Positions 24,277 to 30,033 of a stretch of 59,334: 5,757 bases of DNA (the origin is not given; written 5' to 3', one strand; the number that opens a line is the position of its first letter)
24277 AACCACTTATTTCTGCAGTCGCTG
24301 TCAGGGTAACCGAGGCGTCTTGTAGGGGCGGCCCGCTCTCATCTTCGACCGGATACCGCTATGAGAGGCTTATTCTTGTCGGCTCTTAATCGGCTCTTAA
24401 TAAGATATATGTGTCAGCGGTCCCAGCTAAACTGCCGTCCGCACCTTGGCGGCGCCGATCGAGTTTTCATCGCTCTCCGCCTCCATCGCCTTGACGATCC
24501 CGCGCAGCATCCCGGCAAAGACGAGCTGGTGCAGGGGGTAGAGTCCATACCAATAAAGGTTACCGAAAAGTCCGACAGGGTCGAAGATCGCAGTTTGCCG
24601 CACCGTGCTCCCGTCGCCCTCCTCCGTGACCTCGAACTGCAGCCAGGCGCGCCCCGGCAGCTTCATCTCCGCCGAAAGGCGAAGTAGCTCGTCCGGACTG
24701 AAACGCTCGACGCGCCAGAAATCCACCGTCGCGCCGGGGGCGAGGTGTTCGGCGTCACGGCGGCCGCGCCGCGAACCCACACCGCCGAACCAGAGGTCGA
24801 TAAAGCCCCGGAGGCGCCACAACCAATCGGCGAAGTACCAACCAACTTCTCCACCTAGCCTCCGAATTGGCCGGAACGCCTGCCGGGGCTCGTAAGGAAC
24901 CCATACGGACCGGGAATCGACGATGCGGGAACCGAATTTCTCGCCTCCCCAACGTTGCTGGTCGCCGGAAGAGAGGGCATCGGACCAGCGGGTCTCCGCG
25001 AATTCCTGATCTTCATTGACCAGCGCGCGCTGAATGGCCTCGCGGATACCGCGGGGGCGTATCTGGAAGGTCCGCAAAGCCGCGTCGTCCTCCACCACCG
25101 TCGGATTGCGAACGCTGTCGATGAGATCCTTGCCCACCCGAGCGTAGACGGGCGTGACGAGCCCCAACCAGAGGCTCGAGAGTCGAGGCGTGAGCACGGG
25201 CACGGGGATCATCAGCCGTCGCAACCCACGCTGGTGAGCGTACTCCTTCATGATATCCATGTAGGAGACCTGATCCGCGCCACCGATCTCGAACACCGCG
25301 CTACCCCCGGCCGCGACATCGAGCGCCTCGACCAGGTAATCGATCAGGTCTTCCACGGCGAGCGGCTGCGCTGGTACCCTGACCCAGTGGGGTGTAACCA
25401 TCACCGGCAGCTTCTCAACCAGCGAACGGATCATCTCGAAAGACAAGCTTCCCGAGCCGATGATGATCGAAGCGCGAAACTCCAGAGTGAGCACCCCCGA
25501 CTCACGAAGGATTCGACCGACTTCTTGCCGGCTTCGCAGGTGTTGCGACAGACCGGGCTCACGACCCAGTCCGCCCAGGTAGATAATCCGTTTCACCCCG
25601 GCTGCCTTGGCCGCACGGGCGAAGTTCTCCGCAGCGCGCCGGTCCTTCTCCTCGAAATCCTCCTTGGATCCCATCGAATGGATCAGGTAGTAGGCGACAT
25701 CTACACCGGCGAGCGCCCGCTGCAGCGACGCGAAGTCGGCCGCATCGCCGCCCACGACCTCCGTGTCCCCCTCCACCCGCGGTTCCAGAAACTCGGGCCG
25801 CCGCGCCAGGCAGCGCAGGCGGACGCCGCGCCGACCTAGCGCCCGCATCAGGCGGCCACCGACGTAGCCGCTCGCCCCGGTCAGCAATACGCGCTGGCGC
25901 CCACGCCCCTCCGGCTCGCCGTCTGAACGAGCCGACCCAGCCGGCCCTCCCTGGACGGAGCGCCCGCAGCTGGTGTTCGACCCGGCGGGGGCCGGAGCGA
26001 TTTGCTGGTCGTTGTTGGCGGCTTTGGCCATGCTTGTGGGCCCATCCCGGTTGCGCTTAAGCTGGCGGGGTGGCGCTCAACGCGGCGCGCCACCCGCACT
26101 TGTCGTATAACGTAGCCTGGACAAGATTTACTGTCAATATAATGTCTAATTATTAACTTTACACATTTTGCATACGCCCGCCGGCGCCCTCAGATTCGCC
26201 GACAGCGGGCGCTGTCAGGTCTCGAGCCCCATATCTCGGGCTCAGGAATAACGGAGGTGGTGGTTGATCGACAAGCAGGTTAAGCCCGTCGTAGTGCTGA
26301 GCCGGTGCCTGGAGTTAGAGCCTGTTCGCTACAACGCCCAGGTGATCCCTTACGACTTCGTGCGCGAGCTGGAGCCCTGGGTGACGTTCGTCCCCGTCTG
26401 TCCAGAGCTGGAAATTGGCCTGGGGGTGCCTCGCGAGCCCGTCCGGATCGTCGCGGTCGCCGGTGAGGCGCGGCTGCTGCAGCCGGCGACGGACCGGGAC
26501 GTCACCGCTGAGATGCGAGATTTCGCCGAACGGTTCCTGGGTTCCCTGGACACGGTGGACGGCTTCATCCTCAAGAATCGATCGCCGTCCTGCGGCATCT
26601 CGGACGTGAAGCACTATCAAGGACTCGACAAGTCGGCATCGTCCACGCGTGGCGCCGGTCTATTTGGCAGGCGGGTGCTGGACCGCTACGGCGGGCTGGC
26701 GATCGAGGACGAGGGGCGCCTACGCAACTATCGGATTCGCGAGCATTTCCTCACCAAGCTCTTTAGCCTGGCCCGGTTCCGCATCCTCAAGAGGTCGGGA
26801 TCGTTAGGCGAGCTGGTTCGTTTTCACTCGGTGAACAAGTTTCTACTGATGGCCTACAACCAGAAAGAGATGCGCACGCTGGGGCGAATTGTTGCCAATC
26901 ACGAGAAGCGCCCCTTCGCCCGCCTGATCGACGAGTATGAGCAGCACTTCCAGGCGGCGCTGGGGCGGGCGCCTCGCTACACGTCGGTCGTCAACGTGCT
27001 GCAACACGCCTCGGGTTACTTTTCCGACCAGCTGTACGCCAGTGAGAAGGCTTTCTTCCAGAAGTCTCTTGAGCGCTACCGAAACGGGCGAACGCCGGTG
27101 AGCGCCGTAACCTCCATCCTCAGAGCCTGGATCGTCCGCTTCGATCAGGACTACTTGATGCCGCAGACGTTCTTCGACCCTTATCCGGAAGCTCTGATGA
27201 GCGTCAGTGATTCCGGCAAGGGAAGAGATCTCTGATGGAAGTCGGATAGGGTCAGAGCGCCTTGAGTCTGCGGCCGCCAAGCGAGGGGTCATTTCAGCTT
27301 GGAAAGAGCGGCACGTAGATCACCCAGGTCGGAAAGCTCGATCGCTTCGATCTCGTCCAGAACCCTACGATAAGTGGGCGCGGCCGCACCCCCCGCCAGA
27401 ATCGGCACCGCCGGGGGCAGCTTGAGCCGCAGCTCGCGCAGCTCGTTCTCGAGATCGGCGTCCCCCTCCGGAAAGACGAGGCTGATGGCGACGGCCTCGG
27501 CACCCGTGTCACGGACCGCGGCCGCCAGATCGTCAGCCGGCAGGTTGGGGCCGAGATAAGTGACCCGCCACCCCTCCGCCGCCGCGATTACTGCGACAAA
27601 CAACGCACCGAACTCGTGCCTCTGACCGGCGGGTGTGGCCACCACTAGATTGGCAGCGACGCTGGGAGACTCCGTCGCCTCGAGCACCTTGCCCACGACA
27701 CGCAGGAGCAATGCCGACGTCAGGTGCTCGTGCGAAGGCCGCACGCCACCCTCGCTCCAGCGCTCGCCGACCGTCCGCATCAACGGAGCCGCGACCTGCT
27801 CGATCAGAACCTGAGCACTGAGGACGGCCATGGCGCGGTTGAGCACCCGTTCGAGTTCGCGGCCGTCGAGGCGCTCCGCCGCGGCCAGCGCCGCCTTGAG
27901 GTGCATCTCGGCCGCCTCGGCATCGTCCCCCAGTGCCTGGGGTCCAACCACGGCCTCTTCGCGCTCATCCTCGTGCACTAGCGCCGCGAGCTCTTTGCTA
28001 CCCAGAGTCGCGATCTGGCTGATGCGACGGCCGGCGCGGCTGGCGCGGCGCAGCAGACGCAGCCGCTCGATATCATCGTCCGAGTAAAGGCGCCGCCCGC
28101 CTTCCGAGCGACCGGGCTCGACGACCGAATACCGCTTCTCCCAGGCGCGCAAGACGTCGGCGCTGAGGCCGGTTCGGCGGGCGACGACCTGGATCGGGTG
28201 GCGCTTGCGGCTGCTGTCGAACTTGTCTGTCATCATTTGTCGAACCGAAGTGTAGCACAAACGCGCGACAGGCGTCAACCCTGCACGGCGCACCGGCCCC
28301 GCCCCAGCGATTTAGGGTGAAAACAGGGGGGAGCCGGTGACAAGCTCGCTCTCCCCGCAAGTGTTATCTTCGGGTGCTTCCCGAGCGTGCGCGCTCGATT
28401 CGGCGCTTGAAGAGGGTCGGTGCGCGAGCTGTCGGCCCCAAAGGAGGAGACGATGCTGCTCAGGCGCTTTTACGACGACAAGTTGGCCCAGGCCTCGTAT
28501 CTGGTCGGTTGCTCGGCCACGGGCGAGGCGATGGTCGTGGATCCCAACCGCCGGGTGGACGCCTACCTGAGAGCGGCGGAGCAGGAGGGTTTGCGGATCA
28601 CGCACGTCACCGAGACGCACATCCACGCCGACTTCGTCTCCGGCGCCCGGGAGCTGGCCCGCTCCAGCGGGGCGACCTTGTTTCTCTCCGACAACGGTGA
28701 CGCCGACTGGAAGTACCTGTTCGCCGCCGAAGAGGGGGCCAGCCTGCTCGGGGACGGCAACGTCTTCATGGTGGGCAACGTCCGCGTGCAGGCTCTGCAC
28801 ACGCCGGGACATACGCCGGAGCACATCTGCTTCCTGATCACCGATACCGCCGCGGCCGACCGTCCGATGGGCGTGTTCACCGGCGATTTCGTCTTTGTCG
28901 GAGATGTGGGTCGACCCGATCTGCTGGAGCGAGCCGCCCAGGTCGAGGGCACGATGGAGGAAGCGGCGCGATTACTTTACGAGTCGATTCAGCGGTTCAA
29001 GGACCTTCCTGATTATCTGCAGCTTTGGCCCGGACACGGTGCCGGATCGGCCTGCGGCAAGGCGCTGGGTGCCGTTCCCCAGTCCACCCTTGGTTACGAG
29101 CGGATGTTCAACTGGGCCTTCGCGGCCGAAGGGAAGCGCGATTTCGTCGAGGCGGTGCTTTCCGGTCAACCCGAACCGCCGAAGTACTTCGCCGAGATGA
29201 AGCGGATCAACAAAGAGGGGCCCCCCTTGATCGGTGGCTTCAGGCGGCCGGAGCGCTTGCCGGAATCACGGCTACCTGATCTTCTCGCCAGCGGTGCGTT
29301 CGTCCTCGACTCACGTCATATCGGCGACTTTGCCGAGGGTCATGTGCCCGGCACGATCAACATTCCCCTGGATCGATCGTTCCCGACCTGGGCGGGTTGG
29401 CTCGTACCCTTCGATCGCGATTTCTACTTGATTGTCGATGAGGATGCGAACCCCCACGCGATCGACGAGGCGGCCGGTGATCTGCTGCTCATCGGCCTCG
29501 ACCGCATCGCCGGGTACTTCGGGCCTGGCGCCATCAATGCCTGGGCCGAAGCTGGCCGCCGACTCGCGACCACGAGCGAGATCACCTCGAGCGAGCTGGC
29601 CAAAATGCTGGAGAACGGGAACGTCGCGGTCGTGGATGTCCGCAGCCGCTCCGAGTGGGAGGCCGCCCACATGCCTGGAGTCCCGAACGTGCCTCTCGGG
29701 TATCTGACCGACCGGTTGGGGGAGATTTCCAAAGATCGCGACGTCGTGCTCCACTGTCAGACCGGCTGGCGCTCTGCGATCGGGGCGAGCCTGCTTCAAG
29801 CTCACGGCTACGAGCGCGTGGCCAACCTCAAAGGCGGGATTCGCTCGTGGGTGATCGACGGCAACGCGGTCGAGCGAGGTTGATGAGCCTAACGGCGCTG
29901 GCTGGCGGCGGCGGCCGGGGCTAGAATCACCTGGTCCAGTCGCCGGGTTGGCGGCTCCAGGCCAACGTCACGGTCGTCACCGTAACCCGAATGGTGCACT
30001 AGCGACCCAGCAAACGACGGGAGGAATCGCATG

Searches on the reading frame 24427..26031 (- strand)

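Call 63: search_protein_families(library=pfam, proteins=[window:24427-26031:-], max_evalue=0.00001)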
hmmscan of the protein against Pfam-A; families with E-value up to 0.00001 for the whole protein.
window:24427-26031:- (534 aa): 4 families
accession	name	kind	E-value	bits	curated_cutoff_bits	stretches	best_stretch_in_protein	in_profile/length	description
PF11066.14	DUF2867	-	2e-31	109.6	27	1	368-508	5-142/142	Protein of unknown function (DUF2867)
PF13460.12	NAD_binding_10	-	4.7e-16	59.6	27.2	1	52-158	1-102/184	NAD(P)H-binding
PF05368.20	NmrA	-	4e-13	50.1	27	1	46-153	3-106/298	NmrA-like family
PF01370.27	Epimerase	-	2.4e-10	40.7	20.9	1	48-153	1-114/240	NAD dependent epimerase/dehydratase family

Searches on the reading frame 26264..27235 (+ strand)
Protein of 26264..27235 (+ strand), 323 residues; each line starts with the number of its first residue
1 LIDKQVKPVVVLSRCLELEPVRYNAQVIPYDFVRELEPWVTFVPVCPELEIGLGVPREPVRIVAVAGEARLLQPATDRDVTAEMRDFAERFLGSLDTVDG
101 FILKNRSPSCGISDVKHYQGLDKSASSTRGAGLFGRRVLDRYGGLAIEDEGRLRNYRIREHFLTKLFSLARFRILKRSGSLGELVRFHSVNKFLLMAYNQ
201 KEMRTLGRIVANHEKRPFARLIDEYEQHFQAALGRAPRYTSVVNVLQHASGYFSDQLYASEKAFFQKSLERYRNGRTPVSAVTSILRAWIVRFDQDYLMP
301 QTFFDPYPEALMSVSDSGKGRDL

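Call 63: search_protein_families(library=pfam, proteins=[window:26264-27235:+], max_evalue=0.00001)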
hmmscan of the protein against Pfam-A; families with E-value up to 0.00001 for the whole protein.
window:26264-27235:+ (323 aa): 2 families
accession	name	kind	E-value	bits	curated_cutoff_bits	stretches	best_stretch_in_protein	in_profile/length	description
PF08349.16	DUF1722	-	8.1e-40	136.2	22.5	1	192-308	1-117/117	Protein of unknown function (DUF1722)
PF04463.17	2-thiour_desulf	-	9.5e-35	120.1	34.7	1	10-150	1-141/141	2-thiouracil desulfurase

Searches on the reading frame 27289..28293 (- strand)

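Call 63: search_protein_families(library=pfam, proteins=[window:27289-28293:-], max_evalue=0.00001)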
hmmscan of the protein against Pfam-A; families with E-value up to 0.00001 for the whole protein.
window:27289-28293:- (334 aa): 4 families
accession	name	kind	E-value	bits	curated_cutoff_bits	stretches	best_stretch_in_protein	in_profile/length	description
PF13411.12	MerR_1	-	2.8e-15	56.6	21.6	1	34-97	3-65/69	MerR HTH family regulatory protein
PF02310.24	B12-binding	-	7e-13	48.9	32.1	1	216-313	3-100/121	B12 binding domain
PF02607.22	B12-binding_2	-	4.3e-10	40.1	23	1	135-200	5-70/74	B12 binding domain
PF00376.29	MerR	-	2.4e-09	37.3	28.2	1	34-70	2-38/38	MerR family regulatory protein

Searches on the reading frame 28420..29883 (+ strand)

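Call 63: search_protein_families(library=pfam, proteins=[window:28420-29883:+], max_evalue=0.00001)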
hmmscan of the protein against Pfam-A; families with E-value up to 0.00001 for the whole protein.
window:28420-29883:+ (487 aa): 2 families
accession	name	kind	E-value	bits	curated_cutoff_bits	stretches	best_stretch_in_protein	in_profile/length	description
PF00581.25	Rhodanese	-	1.8e-25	89.7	22.2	1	391-478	3-100/102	Rhodanese-like domain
PF00753.33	Lactamase_B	-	1e-13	52.1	22.7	1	22-168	4-161/196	Metallo-beta-lactamase superfamily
